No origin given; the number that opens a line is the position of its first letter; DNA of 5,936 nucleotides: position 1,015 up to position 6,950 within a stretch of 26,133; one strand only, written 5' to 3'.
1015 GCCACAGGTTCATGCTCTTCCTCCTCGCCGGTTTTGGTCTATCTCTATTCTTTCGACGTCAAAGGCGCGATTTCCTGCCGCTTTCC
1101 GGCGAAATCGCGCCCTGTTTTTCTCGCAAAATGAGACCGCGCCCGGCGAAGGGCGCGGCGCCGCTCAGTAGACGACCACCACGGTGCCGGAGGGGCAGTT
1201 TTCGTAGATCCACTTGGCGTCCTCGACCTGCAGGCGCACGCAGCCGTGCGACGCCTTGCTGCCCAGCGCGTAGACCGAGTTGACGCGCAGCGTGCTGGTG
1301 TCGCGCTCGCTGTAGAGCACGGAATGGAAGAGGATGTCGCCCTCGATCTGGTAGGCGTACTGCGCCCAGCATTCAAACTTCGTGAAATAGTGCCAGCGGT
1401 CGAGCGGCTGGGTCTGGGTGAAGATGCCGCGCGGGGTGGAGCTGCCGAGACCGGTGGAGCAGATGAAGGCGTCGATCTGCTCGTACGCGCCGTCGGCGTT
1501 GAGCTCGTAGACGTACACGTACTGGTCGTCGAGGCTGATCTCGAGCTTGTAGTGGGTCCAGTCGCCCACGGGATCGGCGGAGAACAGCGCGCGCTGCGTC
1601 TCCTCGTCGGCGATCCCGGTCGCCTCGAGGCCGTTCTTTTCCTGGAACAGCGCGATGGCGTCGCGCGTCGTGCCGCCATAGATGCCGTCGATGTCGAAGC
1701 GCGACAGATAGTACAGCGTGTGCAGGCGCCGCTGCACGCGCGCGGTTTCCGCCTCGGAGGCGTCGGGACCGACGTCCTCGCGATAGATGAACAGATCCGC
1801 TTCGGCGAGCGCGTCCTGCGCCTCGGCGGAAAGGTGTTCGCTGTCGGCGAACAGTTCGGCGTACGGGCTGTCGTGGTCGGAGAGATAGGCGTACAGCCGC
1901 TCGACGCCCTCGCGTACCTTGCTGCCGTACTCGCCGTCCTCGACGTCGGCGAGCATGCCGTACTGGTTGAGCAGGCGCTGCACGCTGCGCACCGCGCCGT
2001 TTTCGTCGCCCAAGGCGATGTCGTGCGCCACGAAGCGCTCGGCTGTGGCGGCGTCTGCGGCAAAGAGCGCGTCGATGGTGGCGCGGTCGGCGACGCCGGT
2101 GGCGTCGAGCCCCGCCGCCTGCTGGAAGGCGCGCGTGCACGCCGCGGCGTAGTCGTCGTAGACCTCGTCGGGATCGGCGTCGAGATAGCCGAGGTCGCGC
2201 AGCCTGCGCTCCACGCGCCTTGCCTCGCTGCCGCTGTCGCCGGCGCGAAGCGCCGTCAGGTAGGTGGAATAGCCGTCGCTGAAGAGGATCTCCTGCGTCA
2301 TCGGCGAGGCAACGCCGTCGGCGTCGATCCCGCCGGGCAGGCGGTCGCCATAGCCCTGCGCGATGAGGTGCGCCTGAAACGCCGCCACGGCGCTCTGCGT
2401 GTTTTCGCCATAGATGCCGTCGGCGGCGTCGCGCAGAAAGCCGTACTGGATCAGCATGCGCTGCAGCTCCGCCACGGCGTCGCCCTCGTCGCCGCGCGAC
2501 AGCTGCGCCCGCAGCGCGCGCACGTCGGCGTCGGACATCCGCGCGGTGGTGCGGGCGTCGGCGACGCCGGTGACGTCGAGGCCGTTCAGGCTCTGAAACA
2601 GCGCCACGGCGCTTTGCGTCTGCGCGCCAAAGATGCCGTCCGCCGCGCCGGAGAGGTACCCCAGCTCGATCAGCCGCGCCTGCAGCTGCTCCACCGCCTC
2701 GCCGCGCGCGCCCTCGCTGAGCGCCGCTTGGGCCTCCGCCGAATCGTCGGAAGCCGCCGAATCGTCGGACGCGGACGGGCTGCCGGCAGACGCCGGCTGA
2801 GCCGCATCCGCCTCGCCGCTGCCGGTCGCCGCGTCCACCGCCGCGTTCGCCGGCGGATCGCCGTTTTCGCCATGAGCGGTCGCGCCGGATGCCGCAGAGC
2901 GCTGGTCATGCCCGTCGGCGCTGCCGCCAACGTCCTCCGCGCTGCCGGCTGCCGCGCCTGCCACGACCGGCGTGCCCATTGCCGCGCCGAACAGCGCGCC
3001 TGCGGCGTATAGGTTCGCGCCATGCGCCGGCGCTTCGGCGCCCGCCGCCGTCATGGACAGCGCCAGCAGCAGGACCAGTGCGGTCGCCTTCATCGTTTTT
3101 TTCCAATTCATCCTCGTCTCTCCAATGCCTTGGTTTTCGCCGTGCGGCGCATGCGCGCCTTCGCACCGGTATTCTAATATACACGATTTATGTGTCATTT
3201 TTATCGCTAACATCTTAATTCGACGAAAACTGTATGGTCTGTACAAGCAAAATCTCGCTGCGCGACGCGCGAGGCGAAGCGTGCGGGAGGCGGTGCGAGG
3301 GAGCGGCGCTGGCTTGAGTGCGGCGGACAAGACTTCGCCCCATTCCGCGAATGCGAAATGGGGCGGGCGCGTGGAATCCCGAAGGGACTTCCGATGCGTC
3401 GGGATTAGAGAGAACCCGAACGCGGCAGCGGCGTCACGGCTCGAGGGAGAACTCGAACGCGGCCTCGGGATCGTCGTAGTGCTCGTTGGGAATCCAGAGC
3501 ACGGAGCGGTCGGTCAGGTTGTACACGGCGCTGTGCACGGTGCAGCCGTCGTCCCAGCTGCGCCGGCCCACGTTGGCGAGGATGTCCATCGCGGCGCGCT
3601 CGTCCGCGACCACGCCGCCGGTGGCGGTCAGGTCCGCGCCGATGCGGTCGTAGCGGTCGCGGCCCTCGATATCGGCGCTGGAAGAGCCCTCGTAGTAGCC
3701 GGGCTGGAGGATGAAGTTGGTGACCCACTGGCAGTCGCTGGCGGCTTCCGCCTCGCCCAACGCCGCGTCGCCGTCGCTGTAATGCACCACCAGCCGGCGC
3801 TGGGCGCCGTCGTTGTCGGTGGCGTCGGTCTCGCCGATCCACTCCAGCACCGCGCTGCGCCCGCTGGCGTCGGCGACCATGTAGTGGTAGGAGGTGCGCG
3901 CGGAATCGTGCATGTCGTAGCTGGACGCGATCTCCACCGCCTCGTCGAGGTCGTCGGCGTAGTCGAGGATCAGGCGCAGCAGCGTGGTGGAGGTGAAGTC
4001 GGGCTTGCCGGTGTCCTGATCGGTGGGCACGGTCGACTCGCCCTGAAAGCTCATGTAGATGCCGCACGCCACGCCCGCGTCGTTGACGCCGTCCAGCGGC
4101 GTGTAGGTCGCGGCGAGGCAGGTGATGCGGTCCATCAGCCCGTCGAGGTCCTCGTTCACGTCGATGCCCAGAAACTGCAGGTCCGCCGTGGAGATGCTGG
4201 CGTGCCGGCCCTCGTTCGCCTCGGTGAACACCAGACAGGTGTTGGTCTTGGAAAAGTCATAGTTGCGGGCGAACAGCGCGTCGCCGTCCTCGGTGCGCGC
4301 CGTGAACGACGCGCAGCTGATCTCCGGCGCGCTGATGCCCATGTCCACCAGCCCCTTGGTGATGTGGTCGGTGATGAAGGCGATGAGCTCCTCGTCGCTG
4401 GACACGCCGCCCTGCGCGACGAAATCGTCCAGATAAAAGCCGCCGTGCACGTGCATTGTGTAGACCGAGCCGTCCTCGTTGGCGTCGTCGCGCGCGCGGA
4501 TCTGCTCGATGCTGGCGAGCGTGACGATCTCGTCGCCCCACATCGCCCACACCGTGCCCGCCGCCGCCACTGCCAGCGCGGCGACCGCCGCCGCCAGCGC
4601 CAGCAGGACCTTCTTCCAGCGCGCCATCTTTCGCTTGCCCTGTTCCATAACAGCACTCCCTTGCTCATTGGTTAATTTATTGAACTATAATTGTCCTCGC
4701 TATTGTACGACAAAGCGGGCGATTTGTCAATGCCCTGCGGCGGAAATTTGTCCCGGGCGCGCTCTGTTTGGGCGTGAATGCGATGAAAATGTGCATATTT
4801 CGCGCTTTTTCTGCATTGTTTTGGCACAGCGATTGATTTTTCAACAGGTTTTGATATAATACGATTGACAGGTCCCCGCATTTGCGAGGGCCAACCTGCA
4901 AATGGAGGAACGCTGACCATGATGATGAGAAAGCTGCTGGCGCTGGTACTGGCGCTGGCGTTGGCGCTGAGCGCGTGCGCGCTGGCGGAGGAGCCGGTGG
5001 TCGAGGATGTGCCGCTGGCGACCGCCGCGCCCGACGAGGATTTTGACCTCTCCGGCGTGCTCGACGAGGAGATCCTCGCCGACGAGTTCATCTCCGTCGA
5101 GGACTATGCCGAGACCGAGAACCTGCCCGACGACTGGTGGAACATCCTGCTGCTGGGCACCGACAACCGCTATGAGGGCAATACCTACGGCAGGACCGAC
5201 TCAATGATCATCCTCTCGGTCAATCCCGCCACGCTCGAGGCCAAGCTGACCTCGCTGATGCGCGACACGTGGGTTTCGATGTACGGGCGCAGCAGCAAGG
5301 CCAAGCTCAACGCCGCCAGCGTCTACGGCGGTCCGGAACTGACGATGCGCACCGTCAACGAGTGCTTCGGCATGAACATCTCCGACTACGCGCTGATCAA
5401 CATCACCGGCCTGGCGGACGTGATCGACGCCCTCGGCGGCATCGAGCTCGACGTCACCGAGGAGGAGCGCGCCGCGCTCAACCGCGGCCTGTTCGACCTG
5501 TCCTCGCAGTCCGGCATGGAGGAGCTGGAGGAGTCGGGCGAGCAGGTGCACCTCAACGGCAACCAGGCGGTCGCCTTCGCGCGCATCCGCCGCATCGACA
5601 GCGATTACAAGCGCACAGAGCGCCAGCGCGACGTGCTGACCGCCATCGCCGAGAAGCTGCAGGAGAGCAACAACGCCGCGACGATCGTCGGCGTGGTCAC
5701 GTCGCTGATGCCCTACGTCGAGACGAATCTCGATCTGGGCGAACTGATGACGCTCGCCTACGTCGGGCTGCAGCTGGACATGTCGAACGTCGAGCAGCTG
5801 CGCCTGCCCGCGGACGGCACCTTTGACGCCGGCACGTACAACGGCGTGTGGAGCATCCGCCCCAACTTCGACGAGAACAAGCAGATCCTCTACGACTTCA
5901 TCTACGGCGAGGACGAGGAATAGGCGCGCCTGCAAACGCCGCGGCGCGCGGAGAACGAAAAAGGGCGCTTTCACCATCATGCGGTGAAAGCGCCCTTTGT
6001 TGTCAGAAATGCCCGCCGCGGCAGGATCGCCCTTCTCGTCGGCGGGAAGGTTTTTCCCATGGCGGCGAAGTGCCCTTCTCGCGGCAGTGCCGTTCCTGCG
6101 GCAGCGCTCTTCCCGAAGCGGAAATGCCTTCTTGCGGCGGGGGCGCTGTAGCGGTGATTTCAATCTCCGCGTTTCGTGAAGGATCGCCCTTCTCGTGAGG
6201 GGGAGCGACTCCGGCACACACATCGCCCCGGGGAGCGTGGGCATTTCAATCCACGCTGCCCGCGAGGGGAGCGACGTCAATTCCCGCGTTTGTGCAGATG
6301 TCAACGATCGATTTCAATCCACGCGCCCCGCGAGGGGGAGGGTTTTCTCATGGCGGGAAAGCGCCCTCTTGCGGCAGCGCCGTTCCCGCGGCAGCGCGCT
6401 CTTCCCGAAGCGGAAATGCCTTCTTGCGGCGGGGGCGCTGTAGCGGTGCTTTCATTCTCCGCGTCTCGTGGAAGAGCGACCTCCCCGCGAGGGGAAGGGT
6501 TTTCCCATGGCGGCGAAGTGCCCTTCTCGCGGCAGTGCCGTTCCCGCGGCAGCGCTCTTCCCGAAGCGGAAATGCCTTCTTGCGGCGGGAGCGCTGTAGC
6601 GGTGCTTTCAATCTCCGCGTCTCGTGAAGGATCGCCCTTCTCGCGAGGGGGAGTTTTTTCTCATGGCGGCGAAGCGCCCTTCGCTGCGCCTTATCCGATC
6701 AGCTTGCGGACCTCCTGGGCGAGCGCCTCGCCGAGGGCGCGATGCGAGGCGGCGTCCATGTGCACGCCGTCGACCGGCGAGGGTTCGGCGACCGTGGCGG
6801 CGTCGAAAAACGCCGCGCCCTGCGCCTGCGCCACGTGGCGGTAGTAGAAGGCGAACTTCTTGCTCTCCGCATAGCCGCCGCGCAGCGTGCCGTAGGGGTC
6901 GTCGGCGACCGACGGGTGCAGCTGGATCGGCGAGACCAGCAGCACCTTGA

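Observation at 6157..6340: Cas-less type I-C-like CRISPR mini-array spliced into a tandem repeat at a shared motif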

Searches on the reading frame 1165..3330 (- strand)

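Call 58: search_protein_families(library=pfam, proteins=[window:1165-3330:-], max_evalue=0.00001)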
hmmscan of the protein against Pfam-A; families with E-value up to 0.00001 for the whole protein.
window:1165-3330:- (721 aa): 4 families
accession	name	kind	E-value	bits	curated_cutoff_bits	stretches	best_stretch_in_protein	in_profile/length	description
PF01471.23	PG_binding_1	-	6.5e-66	218.8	23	4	209-265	1-57/57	Putative peptidoglycan binding domain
PF03734.19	YkuD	-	5.2e-14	53.5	23.4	1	595-720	3-146/146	L,D-transpeptidase catalytic domain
PF08823.16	PG_binding_2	-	9.9e-10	39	21.1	0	210-249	15-54/74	Putative peptidoglycan binding domain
PF09374.15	PG_binding_3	-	5.4e-07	30.1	24.6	0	212-243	2-32/76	Predicted Peptidoglycan domain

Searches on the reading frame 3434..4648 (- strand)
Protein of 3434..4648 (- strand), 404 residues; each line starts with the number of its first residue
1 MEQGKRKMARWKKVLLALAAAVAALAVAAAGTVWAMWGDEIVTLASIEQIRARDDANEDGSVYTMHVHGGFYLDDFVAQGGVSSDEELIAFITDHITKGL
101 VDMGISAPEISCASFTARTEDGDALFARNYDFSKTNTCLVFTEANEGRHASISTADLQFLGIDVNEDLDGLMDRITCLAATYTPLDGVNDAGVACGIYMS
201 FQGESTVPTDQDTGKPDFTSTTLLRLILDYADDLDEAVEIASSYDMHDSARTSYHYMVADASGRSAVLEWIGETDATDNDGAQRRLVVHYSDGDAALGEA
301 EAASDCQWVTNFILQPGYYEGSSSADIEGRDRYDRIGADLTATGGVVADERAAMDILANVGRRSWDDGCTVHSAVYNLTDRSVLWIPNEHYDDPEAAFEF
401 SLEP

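Call 58: search_protein_families(library=pfam, proteins=[window:3434-4648:-], max_evalue=0.00001)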
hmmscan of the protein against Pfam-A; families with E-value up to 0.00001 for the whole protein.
window:3434-4648:- (404 aa): 2 families
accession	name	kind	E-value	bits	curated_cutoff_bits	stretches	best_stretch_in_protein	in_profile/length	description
PF03417.21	AAT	-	8.9e-08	32.5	23.2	1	120-270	4-119/225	Acyl-coenzyme A:6-aminopenicillanic acid acyl-transferase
PF02275.23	CBAH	-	3.5e-07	30.6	20.4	1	112-269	1-156/316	Linear amide C-N hydrolases, choloylglycine hydrolase family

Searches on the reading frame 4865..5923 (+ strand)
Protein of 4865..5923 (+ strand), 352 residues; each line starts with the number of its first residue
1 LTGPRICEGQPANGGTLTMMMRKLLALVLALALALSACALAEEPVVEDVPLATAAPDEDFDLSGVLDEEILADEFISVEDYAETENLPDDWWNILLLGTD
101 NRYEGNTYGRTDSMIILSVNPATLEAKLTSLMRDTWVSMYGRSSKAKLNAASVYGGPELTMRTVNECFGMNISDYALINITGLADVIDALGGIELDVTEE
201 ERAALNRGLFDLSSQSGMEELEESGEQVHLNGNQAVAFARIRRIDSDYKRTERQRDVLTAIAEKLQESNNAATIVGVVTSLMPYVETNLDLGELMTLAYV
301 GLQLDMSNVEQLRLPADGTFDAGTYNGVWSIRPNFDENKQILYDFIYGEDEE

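Call 38: search_protein_families(library=pfam, proteins=[window:4865-5923:+], max_evalue=0.00001)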
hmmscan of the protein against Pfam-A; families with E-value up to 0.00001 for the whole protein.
window:4865-5923:+ (352 aa): 1 family
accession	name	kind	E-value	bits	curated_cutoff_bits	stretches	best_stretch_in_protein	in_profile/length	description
PF03816.19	LytR_cpsA_psr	-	3.7e-37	128.2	24.6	1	110-266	1-149/150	LytR_cpsA_psr family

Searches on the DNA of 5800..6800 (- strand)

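Call 32: search_rna_families(source=window, start=5800, end=6800, threshold=evalue, max_evalue=1)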
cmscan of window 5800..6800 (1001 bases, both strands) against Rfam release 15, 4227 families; matches with E-value up to 1: 3.
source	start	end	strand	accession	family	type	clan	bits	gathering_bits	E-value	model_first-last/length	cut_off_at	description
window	5893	6052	+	RF04119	MIR1858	Gene; miRNA;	-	22.2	137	0.42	1-197/197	no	MIR1858 microRNA precursor family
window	5938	6022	+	RF04104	MIR918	Gene; miRNA;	-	22.1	268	0.19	1-265/265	no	MIR918 microRNA precursor family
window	6463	6509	+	RF03078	chrB-a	Cis-reg;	-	20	43.9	0.77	1-80/80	no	chrB-a RNA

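Call 56: search_dna_similar(query=window:6210-6242:-, collection=phages, mode=distant, max_evalue=10, max_rows=8)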
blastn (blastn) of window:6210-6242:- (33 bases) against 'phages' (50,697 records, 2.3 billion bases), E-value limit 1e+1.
No match.

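Call 57: search_dna_similar(query=window:6276-6310:-, collection=phages, mode=distant, max_evalue=10, max_rows=8)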
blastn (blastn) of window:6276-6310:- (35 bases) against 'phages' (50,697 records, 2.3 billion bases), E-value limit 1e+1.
Records with a match: 2; places in all: 2; records where one place covers at least 80% of the query: 0.
Best place of each record, by identity: 90-95% 2.
By first word of the organism name: Klebsiella 2.
By host as written in the record: Klebsiella pneumoniae K6453 1; Klebsiella pneumoniae KP13 1.
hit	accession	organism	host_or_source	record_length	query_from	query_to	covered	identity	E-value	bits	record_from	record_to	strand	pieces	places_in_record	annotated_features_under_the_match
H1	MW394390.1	Klebsiella phage vB_KpM_FBKp34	Klebsiella pneumoniae K6453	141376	3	24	63%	90.9%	4e+0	32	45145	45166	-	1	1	hypothetical protein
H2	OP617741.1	Klebsiella phage KP13-16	Klebsiella pneumoniae KP13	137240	3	24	63%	90.9%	4e+0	32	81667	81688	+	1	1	hypothetical protein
